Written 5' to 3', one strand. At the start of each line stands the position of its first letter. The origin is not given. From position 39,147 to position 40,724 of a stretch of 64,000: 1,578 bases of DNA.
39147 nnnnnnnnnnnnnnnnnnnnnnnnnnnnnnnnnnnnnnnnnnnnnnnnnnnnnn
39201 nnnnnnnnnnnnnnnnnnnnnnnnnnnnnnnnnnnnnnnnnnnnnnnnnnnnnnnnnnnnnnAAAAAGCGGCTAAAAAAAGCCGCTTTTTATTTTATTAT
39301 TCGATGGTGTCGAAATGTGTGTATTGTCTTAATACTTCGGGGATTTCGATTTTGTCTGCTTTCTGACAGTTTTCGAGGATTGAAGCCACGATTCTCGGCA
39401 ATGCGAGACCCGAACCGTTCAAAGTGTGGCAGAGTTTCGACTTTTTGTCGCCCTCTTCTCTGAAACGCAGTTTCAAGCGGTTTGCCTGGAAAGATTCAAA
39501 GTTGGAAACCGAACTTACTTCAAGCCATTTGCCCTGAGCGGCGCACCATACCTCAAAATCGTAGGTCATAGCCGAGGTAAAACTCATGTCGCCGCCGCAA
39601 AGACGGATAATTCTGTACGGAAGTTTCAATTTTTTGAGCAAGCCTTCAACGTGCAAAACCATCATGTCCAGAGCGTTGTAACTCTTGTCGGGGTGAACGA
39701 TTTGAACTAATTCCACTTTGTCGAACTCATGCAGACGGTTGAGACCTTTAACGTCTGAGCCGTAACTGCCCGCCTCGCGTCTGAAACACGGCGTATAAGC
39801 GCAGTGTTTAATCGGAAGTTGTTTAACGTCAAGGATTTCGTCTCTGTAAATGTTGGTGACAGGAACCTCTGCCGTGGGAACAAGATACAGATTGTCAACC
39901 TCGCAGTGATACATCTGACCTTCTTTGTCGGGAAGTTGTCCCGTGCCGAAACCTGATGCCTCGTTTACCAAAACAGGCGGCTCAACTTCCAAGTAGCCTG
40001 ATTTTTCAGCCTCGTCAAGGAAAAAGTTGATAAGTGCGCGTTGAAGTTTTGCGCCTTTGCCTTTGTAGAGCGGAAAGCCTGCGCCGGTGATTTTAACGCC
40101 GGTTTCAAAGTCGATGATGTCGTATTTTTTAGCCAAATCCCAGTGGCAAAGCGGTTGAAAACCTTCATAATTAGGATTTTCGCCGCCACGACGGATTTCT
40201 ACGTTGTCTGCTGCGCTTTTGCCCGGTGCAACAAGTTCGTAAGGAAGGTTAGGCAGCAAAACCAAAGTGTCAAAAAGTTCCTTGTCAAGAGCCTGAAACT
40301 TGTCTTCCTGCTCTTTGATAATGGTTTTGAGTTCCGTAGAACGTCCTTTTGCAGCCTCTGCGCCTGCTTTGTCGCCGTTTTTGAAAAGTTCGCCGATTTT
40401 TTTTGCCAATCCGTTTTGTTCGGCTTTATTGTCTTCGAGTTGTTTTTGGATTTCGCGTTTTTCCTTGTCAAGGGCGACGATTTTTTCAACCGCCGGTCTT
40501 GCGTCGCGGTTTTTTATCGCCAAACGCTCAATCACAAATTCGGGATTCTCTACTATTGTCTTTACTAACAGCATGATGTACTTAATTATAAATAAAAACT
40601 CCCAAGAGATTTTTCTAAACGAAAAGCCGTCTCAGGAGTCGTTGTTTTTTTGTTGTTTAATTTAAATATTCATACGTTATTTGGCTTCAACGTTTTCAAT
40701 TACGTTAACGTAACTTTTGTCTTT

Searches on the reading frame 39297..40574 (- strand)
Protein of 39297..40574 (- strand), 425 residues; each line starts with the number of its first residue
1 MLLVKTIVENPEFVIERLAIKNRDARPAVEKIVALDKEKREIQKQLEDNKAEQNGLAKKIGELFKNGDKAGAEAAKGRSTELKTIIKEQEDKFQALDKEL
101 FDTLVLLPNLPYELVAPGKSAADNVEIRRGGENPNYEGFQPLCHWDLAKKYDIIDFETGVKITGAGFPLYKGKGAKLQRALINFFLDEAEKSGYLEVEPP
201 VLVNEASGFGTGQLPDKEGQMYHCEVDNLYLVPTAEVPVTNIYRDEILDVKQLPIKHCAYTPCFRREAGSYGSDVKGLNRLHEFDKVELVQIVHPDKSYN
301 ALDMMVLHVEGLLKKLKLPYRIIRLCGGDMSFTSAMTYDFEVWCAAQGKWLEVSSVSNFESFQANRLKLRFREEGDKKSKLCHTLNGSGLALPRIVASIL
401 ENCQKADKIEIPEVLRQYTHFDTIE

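Call 89: search_protein_families(library=pfam, proteins=[window:39297-40574:-], max_evalue=0.00001)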
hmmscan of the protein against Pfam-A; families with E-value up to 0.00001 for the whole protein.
window:39297-40574:- (425 aa): 2 families
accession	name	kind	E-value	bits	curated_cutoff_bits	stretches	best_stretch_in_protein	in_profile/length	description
PF00587.30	tRNA-synt_2b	-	6.9e-35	121.2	29.3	1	224-402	3-178/179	tRNA synthetase class II core domain (G, H, P, S and T)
PF02403.27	Seryl_tRNA_N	-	8e-19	68.3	28.2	1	1-111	1-108/108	Seryl-tRNA synthetase N-terminal domain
